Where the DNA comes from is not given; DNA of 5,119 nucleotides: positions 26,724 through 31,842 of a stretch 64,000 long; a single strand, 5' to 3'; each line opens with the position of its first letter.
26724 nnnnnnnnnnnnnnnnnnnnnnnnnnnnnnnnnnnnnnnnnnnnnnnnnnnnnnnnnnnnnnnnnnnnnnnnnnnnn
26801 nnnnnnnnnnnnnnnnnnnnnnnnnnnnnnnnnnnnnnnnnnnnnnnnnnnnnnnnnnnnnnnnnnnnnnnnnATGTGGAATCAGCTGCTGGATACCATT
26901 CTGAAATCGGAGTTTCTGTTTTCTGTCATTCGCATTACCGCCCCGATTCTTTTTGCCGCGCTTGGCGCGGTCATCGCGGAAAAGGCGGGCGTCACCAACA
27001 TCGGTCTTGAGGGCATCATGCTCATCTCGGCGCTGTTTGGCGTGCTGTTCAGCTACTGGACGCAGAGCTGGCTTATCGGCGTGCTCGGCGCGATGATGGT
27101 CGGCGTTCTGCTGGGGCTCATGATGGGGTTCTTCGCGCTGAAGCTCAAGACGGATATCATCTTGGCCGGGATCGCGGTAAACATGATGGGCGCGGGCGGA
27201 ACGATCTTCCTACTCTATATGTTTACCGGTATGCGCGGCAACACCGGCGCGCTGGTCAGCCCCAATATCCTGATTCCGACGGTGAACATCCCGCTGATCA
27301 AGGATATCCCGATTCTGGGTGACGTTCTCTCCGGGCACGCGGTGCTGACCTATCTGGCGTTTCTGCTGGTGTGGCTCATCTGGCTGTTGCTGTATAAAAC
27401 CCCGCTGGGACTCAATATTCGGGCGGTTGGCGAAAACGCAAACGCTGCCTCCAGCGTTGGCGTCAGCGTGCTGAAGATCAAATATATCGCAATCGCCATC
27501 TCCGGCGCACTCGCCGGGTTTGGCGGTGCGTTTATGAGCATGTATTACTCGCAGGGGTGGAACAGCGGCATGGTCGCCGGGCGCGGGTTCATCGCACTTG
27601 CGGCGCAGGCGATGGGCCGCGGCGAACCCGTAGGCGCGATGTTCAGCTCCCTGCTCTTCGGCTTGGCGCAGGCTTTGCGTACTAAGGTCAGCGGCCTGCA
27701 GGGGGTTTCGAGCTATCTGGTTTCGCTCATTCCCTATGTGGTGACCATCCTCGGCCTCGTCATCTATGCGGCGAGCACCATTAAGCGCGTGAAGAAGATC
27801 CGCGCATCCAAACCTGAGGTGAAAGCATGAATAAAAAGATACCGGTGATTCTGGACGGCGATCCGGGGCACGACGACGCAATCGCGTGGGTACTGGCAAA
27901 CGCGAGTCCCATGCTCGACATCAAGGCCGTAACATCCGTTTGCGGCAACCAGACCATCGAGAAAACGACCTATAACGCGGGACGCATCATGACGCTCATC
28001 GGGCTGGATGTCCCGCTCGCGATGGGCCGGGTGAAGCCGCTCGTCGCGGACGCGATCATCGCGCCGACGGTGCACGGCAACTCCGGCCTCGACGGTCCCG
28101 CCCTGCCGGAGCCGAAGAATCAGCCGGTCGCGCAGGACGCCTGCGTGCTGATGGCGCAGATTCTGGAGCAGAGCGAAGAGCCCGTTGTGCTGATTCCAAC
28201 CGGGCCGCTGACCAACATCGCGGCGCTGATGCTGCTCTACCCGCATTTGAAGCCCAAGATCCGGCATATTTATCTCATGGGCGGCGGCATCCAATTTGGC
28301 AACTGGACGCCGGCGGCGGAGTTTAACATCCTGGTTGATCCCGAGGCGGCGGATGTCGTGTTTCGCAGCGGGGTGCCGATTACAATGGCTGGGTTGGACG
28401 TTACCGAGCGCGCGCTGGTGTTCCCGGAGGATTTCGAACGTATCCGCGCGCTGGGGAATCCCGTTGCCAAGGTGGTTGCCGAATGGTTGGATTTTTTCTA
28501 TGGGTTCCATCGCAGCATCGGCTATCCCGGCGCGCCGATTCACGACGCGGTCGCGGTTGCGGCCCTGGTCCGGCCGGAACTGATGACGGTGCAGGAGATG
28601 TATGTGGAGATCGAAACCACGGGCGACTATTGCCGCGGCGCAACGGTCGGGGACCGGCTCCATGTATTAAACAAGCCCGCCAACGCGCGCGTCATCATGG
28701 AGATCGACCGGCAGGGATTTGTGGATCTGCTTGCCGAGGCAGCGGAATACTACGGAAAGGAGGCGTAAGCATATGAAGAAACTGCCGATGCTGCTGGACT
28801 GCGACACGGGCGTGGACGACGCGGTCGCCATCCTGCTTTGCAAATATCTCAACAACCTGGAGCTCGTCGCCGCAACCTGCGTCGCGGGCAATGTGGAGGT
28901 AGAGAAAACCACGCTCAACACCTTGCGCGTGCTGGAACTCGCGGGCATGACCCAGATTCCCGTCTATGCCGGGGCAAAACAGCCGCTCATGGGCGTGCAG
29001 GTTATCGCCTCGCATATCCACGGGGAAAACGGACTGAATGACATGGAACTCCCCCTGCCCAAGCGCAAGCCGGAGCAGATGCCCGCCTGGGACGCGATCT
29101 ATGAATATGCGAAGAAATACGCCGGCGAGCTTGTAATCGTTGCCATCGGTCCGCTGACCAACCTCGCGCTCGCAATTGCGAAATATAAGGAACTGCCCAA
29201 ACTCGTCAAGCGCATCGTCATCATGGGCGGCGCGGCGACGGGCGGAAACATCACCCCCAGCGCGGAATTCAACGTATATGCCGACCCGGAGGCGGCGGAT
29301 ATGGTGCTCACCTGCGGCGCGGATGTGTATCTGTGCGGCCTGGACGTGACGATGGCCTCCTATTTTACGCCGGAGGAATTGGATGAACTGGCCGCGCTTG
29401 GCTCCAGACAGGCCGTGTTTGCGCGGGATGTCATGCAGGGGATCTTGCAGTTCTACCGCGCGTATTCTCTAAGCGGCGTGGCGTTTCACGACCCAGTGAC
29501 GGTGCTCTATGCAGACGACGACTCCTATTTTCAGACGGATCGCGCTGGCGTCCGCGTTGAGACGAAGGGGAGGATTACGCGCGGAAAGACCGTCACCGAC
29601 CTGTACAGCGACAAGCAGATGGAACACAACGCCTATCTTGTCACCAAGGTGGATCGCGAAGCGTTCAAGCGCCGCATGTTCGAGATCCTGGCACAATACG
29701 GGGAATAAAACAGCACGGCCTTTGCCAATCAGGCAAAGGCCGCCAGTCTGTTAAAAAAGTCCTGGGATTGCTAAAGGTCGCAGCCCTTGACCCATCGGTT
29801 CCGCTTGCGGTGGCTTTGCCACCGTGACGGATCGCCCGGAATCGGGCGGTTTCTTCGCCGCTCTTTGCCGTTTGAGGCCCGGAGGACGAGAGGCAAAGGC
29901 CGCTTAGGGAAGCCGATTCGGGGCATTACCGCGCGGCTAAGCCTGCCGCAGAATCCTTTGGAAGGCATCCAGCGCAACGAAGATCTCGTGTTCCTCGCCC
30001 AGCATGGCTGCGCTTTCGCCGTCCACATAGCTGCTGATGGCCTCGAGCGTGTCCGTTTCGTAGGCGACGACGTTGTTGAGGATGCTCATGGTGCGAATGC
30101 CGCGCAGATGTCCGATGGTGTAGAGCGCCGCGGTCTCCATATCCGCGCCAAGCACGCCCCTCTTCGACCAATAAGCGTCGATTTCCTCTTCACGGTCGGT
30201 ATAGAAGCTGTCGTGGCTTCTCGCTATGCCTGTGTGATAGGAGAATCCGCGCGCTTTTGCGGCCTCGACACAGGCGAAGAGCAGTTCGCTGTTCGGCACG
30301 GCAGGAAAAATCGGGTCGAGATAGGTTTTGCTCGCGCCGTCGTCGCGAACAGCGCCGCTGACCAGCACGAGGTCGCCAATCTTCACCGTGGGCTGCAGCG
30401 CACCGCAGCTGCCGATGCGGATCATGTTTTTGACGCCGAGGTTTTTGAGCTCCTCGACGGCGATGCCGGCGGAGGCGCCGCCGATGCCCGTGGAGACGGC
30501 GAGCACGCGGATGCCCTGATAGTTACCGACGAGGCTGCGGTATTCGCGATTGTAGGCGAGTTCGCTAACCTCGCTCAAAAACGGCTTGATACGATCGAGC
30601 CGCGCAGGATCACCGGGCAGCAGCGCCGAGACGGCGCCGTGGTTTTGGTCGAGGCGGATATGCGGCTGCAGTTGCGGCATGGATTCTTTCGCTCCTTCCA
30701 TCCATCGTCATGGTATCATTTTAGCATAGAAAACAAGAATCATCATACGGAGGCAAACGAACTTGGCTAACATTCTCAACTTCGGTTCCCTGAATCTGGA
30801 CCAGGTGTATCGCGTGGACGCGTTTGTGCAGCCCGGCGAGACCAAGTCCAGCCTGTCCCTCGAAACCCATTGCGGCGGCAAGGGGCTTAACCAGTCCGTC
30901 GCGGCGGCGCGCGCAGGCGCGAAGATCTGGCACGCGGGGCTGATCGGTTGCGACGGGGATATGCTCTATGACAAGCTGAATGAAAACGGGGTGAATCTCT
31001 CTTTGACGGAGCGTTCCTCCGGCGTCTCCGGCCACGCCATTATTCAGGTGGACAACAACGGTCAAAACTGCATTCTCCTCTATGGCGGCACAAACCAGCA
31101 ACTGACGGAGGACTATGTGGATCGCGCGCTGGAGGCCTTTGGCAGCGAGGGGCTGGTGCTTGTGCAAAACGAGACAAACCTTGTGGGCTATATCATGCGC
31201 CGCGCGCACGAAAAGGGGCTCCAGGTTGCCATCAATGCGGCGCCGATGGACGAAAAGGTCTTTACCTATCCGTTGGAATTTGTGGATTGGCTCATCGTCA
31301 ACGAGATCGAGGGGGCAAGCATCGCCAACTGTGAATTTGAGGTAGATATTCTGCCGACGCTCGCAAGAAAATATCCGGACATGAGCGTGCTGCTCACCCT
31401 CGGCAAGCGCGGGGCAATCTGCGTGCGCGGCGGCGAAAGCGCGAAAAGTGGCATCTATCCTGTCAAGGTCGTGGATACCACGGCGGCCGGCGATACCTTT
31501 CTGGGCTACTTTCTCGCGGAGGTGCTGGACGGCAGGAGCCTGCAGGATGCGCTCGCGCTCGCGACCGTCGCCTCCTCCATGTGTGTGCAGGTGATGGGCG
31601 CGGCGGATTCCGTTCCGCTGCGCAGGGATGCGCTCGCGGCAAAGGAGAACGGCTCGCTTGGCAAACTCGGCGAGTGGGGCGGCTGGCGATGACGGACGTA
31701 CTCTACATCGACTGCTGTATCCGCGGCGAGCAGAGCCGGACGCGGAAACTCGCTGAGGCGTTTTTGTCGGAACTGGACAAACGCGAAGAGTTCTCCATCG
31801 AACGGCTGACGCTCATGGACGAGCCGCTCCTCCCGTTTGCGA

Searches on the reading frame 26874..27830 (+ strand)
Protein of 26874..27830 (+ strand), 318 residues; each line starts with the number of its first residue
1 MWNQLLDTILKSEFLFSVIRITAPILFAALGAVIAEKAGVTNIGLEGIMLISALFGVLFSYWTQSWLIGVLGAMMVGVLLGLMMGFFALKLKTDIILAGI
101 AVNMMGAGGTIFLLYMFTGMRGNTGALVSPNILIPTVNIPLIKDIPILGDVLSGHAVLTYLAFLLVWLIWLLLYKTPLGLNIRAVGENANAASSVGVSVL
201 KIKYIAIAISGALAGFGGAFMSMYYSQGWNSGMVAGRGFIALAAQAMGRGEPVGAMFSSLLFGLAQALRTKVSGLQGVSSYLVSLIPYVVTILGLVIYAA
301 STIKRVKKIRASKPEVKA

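Call 88: search_protein_families(library=pfam, proteins=[window:26874-27830:+], max_evalue=0.001)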
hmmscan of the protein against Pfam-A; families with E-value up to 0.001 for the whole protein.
window:26874-27830:+ (318 aa): 1 family
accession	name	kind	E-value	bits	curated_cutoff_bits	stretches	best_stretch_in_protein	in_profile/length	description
PF02653.21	BPD_transp_2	-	2.1e-36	125.9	26.8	1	15-292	2-266/269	Branched-chain amino acid transport system / permease component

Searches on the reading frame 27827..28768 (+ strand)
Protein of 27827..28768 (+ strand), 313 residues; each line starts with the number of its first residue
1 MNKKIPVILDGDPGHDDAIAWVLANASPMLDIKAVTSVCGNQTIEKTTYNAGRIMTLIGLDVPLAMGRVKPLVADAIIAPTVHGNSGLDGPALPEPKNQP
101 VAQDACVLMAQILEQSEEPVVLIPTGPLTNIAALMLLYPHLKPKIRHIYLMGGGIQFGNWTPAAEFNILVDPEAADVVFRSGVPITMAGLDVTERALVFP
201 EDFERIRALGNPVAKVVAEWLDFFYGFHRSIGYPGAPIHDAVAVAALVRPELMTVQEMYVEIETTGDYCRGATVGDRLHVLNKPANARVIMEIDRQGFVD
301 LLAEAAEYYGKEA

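Call 25: search_protein_families(library=pfam, proteins=[window:27827-28768:+], max_evalue=0.0001)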
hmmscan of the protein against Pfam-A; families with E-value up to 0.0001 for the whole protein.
window:27827-28768:+ (313 aa): 1 family
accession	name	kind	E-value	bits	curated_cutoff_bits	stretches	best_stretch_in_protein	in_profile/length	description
PF01156.24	IU_nuc_hydro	-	1.1e-94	317.9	34.2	1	7-299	1-296/297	Inosine-uridine preferring nucleoside hydrolase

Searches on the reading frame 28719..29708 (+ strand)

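Call 25: search_protein_families(library=pfam, proteins=[window:28719-29708:+], max_evalue=0.0001)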
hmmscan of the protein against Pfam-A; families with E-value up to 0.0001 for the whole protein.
window:28719-29708:+ (329 aa): 1 family
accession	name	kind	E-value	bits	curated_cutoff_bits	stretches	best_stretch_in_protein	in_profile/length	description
PF01156.24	IU_nuc_hydro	-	6.3e-96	322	34.2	1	25-317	2-296/297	Inosine-uridine preferring nucleoside hydrolase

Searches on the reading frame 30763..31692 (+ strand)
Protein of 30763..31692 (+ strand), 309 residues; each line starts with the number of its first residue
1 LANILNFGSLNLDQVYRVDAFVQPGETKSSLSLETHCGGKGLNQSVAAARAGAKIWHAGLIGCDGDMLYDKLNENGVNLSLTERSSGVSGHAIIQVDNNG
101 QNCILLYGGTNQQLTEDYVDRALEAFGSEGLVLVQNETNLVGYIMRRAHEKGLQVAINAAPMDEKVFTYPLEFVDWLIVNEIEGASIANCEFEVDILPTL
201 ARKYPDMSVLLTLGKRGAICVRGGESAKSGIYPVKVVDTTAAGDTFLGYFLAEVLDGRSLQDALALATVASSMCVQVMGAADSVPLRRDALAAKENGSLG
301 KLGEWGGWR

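Call 25: search_protein_families(library=pfam, proteins=[window:30763-31692:+], max_evalue=0.0001)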
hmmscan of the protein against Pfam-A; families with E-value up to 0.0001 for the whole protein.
window:30763-31692:+ (309 aa): 1 family
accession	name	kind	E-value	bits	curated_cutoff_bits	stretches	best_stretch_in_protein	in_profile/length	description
PF00294.29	PfkB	-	3.1e-38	132.3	25.8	1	1-285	1-300/302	pfkB family carbohydrate kinase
